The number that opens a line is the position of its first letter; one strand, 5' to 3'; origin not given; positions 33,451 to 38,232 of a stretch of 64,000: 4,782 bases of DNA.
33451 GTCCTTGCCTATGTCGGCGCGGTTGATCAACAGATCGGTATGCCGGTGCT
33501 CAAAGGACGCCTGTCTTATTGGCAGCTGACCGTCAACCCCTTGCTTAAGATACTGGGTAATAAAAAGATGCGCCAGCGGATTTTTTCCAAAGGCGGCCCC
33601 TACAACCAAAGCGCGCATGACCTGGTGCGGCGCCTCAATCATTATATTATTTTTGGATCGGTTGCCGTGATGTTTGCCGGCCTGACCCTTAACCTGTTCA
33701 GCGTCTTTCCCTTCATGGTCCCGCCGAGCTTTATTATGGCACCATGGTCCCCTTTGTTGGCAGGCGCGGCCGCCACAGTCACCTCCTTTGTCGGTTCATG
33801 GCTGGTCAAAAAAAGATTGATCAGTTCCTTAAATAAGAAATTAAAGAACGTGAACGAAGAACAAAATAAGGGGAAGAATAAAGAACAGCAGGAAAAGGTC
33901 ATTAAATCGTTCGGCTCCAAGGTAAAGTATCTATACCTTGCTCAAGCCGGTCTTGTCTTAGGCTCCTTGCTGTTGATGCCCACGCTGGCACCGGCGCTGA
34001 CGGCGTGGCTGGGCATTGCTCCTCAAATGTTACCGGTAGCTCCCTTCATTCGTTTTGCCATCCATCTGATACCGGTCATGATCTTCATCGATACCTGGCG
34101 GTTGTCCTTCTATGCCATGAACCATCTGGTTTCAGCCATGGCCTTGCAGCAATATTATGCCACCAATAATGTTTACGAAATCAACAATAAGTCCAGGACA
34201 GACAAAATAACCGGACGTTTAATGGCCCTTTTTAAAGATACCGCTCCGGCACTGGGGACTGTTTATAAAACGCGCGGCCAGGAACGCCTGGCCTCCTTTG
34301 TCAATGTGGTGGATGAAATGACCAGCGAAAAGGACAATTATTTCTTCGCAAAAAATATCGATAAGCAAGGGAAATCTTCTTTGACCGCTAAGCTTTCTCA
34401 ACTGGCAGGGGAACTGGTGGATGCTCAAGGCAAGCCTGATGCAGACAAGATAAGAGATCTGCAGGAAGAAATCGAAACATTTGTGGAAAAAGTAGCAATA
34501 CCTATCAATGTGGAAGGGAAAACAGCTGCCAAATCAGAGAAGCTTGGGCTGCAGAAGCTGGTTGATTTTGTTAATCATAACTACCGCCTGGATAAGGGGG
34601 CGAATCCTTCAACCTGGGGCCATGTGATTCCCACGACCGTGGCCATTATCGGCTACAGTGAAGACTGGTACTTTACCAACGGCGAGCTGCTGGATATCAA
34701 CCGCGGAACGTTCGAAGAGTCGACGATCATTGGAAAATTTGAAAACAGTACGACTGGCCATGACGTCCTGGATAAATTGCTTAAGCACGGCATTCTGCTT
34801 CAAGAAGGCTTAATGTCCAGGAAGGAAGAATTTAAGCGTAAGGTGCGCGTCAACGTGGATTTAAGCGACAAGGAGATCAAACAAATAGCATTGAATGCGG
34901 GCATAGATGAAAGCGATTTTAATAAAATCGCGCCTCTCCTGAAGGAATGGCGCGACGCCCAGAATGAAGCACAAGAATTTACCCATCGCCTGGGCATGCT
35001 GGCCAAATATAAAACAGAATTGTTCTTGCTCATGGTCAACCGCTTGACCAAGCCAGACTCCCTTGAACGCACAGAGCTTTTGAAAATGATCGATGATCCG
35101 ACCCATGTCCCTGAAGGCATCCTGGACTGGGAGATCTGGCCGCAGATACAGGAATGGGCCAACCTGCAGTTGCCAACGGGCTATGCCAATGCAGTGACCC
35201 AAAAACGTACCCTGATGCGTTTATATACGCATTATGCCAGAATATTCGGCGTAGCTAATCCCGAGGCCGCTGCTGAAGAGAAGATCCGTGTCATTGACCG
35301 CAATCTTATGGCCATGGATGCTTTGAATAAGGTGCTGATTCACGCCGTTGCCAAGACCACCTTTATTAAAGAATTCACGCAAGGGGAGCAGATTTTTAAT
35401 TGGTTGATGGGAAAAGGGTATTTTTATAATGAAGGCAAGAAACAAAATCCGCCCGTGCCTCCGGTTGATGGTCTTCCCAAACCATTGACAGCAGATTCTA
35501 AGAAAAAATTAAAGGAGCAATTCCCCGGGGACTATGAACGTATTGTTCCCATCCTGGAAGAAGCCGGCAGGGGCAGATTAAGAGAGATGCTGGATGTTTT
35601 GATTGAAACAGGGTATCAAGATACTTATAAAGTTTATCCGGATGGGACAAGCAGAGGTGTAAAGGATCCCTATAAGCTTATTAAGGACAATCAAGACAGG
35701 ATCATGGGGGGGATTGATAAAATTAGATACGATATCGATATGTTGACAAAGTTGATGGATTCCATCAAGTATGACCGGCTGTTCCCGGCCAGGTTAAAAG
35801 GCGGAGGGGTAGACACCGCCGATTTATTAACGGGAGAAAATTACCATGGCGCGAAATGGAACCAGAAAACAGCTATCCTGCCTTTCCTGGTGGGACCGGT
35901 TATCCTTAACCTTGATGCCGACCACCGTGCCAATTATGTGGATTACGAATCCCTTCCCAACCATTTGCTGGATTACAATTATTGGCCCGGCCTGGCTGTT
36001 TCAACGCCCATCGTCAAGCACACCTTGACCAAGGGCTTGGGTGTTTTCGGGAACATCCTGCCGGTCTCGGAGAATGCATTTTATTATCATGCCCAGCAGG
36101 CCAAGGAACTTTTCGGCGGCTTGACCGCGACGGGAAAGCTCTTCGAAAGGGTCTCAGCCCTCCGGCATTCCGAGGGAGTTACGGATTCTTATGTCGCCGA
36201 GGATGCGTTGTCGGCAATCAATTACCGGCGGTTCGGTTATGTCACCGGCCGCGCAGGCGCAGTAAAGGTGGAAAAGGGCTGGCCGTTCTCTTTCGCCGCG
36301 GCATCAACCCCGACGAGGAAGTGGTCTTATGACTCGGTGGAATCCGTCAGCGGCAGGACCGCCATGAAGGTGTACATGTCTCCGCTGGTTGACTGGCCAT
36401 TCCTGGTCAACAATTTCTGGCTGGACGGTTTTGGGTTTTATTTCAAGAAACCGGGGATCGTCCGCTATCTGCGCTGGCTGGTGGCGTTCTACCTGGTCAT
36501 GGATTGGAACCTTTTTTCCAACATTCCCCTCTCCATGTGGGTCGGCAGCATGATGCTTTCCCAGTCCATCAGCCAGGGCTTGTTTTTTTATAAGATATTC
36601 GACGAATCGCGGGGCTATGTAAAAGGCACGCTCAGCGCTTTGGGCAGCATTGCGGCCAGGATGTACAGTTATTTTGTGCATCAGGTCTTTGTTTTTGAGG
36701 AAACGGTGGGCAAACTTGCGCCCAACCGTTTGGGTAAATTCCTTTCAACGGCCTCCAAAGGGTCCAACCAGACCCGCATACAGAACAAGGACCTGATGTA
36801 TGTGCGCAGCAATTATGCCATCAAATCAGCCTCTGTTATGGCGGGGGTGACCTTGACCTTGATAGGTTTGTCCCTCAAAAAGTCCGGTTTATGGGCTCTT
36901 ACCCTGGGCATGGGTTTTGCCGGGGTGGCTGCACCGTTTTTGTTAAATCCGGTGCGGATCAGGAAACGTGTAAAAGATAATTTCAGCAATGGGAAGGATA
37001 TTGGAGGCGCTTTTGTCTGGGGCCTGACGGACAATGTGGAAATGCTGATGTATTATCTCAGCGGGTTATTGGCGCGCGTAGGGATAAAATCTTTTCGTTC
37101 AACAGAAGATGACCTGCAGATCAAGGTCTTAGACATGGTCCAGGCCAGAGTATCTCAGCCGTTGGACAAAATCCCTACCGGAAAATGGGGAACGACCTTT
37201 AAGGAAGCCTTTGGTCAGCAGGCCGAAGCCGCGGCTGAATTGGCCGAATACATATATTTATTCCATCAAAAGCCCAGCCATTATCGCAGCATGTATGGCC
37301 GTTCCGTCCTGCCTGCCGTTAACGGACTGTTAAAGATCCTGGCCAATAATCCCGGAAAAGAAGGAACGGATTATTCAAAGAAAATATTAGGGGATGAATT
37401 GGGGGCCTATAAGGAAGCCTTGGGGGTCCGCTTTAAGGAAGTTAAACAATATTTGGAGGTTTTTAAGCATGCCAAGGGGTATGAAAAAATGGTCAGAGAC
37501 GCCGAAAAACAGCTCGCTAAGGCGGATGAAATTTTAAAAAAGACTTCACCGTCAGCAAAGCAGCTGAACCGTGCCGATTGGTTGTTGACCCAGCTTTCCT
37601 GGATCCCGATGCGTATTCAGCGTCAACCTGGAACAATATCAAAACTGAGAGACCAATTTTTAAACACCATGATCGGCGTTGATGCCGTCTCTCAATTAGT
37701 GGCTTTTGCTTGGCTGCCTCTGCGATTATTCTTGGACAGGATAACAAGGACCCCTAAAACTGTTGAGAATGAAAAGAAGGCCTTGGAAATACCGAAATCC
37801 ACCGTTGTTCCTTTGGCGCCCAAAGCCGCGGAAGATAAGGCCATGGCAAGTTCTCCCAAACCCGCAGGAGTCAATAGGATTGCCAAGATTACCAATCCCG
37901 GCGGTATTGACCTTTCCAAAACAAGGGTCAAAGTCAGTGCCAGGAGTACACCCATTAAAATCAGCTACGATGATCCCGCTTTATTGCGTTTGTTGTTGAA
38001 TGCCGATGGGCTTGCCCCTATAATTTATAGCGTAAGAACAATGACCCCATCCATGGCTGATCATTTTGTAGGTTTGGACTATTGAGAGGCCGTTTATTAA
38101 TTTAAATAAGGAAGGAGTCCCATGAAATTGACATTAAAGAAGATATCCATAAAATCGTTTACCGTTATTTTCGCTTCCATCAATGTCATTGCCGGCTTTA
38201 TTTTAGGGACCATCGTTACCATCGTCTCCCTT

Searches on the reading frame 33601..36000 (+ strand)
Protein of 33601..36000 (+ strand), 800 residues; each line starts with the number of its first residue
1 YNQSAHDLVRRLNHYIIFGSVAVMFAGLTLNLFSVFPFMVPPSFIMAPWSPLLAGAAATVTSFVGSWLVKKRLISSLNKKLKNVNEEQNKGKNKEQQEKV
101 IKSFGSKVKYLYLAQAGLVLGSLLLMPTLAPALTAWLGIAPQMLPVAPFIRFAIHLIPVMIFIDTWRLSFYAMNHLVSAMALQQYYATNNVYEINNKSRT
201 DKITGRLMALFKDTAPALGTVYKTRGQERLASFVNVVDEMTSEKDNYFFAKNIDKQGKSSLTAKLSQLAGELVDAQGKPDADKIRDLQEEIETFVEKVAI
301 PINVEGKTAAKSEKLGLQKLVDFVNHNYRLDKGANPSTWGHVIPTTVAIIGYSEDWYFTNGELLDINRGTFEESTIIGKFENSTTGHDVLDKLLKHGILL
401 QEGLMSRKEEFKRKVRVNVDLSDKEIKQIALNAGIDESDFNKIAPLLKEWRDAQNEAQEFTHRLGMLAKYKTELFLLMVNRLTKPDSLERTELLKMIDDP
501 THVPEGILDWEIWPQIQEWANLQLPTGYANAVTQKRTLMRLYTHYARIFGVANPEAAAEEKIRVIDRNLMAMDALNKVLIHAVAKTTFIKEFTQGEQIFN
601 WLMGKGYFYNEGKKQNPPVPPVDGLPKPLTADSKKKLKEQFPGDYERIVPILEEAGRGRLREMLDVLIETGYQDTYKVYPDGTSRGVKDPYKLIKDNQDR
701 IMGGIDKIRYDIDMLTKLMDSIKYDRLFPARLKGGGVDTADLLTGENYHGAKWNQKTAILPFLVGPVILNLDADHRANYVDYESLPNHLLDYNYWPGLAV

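Call 15: search_protein_families(library=pfam, proteins=[window:33601-36000:+], max_evalue=10)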
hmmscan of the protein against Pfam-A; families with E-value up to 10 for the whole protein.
window:33601-36000:+ (800 aa): 3 families
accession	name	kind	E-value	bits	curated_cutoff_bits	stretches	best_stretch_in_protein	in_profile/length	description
PF21488.3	YqbF_HeH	-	0.012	15.6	27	1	90-108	6-24/39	YqbF, HeH motif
PF22888.1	FIMAH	-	0.18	12.9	24.8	1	54-104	2-51/81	FIMAH domain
PF06305.16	LapA_dom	-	0.23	11.8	28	1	52-88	27-63/64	Lipopolysaccharide assembly protein A domain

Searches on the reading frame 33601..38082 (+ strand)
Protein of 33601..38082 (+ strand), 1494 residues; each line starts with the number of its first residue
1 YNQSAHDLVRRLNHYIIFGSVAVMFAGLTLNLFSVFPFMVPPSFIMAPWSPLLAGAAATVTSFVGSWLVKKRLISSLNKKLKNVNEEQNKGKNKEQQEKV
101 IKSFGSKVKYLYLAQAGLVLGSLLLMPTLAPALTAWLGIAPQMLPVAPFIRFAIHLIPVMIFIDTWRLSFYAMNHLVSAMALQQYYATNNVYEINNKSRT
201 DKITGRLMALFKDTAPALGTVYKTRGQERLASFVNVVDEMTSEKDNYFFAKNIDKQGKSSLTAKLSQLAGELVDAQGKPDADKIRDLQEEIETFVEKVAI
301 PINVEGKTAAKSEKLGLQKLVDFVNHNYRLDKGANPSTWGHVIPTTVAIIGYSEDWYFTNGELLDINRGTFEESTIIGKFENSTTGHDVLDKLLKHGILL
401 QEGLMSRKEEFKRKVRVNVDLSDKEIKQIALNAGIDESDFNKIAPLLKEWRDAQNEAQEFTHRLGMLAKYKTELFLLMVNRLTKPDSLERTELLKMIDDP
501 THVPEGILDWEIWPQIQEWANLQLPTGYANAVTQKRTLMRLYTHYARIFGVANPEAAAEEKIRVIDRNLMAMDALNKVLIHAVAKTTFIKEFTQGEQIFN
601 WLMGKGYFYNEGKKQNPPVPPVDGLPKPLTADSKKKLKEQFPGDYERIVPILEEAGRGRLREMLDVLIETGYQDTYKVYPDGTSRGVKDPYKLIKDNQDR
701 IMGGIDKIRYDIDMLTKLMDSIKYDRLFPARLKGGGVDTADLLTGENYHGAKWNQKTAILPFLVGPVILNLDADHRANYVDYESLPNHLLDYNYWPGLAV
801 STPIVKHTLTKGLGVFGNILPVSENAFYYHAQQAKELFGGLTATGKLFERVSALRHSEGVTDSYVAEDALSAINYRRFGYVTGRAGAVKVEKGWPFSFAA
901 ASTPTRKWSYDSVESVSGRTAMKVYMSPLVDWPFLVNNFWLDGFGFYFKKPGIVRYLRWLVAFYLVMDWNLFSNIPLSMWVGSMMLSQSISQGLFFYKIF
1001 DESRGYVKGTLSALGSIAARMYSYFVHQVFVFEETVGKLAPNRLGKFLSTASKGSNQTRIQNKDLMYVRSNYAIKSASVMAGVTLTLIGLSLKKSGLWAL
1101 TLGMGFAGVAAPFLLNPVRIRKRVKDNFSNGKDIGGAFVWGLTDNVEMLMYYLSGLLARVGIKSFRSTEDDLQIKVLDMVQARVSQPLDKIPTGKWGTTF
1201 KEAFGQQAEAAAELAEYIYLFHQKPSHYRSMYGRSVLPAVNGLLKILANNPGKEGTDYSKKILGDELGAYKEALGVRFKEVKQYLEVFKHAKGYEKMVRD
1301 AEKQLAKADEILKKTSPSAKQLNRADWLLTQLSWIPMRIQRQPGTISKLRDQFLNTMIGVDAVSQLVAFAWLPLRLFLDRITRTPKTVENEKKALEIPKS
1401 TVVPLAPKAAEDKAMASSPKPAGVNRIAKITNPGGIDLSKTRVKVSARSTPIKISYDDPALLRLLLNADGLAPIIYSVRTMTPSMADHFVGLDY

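Call 40: search_solved_structures(query=window:33601-38082:+, max_evalue=1, show_alignments=2)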
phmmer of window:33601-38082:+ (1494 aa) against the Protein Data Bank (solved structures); distinct sequences matched with E-value up to 1: 2.
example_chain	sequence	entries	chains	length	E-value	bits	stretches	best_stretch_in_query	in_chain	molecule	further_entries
3qfl_A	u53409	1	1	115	0.94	9.6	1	250-303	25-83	MLA10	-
5t1y_A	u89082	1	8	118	0.97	9.6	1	249-303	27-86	MLA10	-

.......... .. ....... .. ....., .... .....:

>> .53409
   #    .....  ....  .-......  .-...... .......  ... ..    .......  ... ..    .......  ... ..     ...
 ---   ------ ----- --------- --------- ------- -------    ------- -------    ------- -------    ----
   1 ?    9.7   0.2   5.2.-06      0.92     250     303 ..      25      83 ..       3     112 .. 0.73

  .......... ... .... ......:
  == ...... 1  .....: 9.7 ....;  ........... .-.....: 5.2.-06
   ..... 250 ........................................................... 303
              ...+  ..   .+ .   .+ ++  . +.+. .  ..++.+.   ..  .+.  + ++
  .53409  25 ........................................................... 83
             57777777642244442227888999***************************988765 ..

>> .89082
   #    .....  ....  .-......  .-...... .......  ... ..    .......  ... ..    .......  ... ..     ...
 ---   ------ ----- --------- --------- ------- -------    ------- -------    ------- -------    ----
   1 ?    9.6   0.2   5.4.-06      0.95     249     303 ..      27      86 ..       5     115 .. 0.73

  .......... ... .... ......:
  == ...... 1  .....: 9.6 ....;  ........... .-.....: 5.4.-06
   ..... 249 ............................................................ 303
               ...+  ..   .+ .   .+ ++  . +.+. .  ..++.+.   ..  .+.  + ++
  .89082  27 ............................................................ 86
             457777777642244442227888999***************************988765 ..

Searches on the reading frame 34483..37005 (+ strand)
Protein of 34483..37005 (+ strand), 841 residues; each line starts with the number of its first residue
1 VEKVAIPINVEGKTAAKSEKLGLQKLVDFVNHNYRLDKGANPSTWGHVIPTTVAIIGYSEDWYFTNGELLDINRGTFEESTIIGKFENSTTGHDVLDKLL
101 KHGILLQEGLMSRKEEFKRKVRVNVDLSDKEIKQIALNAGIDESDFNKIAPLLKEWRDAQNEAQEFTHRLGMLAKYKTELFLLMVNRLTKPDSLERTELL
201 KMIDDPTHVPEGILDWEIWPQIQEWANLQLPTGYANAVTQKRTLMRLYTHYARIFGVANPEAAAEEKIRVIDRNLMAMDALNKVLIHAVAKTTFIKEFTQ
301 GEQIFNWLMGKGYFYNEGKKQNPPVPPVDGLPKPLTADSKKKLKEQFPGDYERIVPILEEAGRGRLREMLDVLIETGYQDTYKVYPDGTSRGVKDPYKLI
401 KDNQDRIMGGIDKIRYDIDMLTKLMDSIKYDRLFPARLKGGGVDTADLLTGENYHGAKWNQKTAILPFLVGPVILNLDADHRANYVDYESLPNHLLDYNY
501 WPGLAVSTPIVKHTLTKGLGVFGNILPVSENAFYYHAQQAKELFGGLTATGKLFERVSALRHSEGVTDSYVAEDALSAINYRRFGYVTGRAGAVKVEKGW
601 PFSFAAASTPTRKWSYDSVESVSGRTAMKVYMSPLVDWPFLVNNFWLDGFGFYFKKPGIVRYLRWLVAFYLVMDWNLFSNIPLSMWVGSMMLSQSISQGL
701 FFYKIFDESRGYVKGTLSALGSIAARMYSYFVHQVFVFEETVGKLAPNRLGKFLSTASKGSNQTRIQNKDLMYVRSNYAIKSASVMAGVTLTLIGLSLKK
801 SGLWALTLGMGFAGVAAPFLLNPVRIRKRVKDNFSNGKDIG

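Call 76: predict_structure(alignment_id=A5)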
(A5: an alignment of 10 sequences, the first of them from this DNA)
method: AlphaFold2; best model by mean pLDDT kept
length: 841 residues; sequences in the alignment: 10
mean_pLDDT: 39.3   pTM: 0.25
mean pLDDT of the five models: 39.3, 39.2, 38.7, 38.4, 38.2
residues with pLDDT >= 90: 0; 70-90: 34; 50-70: 134; < 50: 673
segments of 3 or more residues with pLDDT < 50: 1-77, 107-126, 158-182, 203-208, 226-244, 250-252, 255-258, 266-289, 314-332, 360-391, 398-401, 403-711, 722-841
pLDDT, mean of each block of 10 residues (from residue 1): 29 34 41 31 25 24 25 38 56 65 49 36 48 72 74 54 31 34 56 69 52 64 49 43 49 51 48 39 46 57 62 41 33 58 74 58 40 45 44 49 40 38 46 29 30 29 27 24 25 29 24 31 27 24 22 22 21 30 28 22 23 22 26 30 30 28 36 37 38 34 42 50 43 32 24 25 28 33 44 47 46 44 36 39 34
secondary structure, 60 per line:
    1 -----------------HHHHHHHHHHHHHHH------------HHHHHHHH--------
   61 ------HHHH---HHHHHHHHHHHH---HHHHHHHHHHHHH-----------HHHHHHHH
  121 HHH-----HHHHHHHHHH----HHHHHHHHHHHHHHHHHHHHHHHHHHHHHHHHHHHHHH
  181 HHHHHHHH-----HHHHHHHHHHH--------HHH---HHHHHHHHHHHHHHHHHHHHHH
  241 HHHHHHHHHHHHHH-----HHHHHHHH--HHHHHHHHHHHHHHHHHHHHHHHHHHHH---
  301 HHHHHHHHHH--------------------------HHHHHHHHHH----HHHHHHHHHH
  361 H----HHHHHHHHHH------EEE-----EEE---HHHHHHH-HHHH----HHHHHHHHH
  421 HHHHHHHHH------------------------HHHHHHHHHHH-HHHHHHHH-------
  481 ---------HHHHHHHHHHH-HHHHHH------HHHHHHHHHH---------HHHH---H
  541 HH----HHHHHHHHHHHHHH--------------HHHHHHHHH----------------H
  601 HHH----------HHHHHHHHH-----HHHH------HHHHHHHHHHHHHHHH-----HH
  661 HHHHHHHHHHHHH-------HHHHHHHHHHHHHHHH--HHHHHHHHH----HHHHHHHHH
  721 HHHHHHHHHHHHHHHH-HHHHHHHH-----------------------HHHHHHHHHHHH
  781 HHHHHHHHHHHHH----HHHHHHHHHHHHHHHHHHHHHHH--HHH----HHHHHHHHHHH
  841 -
elements in order (helices of 4 or more, strands of 3 or more residues): H18-32 H45-52 H67-70 H74-85 H89-101 H113-123 H129-138 H143-188 H194-204 H219-254 H260-267 H270-297 H301-310 H337-346 H351-361 H366-375 E382-384 E390-392 H396-402 H404-407 H412-429 H454-464 H466-473 H490-500 H502-507 H514-523 H533-536 H547-560 H575-583 H600-603 H614-622 H628-631 H638-653 H659-673 H681-696 H699-707 H712-736 H738-745 H769-793 H798-820 H830-840

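Call 77: search_protein_families(library=pfam, alignment_id=A5, max_evalue=5)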
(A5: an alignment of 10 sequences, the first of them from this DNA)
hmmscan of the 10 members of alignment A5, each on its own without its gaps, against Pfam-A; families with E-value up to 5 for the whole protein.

A. member 1, seq(841 aa): 1 family
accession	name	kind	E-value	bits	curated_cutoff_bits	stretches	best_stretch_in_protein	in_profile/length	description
PF13632.12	Glyco_trans_2_3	-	0.16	12.2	27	1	554-674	78-179/198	Glycosyl transferase family group 2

B. families by the number of members that match (of 10 scanned): 4 families
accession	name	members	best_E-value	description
PF13632.12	Glyco_trans_2_3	5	0.0083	Glycosyl transferase family group 2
PF12008.13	EcoR124_C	1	0.075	Type I restriction and modification enzyme - subunit R C terminal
PF25413.1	Rossman_Mical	1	0.37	Mical, Rossman domain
PF02364.21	Glucan_synthase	1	1.1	1,3-beta-glucan synthase component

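Call 89: search_solved_structures(query=A5, max_evalue=10, show_alignments=1)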
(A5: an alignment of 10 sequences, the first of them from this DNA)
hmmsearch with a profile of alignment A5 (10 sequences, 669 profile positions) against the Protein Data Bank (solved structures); distinct sequences matched with E-value up to 10: 0.

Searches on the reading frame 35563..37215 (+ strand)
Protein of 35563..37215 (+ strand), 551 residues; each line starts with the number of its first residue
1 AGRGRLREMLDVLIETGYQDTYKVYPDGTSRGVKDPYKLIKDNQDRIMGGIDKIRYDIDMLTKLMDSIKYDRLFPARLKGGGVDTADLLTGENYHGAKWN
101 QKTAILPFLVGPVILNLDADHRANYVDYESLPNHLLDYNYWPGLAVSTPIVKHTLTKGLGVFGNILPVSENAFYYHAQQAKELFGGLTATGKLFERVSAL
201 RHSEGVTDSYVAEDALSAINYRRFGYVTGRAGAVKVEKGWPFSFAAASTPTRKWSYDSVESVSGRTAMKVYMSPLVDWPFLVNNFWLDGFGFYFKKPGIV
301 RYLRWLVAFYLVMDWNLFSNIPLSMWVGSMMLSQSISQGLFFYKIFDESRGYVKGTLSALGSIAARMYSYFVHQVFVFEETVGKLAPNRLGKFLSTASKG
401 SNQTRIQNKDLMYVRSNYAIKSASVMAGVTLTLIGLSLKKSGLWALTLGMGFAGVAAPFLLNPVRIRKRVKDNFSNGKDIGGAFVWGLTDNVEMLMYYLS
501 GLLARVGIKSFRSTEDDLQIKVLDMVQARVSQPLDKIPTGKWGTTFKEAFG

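Call 42: find_homologous_proteins(query=window:35563-37215:+, max_evalue=0.001)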
Query window:35563-37215:+ (551 aa): 3 proteins with E <= 0.001 among 8000 candidates.
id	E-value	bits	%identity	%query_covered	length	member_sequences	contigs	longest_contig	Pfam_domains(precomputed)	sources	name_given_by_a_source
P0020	5.4e-111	390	54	57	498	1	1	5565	-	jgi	jgi:hypothetical protein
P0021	2.9e-79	285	48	51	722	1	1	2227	-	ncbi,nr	ncbi:MAG TPA: hypothetical protein PLB05_11650, partial [Candidatus Omnitrophota bacterium]|nr:hypot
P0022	1.8e-70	256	60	40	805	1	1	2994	-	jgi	jgi:hypothetical protein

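Call 52: search_protein_families(library=pfam, proteins=[P0020, P0021], max_evalue=0.1)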
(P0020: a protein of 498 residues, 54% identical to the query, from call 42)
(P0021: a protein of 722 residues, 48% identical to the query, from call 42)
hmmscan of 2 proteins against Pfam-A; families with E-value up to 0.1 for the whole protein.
P0020 (498 aa): 0 families

P0021 (722 aa): 2 families
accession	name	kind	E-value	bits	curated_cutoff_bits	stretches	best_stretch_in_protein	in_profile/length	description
PF01017.26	STAT_alpha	-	0.015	15.8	27.5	1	385-461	3-84/167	STAT transcription factor, coiled-coil domain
PF18660.6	Tsi6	-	0.058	13.9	26.9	0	392-448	2-50/83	Tsi6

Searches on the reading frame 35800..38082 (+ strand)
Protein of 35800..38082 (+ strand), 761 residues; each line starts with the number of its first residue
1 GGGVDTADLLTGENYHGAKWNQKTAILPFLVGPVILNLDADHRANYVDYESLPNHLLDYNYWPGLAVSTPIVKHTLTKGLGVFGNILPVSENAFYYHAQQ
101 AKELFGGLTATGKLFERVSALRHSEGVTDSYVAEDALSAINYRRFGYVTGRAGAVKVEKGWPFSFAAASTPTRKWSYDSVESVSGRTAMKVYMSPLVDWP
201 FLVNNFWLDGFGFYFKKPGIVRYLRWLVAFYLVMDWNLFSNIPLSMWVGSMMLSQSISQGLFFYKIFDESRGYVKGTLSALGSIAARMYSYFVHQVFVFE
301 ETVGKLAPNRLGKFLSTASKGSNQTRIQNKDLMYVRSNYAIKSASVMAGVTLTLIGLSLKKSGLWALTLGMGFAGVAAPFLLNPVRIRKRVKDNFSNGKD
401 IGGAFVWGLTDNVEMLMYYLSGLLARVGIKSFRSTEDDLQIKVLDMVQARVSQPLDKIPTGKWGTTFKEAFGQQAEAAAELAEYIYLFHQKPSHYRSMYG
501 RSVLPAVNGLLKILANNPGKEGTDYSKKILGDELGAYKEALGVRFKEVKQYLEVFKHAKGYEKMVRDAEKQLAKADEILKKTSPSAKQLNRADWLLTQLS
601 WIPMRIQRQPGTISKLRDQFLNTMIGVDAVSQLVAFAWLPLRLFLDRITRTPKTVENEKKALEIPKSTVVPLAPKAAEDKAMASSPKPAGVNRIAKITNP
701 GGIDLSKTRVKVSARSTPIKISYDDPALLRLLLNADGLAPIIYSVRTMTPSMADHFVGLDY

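Call 15: search_protein_families(library=pfam, proteins=[window:35800-38082:+], max_evalue=10)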
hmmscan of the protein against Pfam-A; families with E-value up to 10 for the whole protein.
window:35800-38082:+ (761 aa): 1 family
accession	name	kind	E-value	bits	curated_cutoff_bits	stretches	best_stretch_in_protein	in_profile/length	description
PF13632.12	Glyco_trans_2_3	-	0.15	12.3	27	1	115-235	78-179/198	Glycosyl transferase family group 2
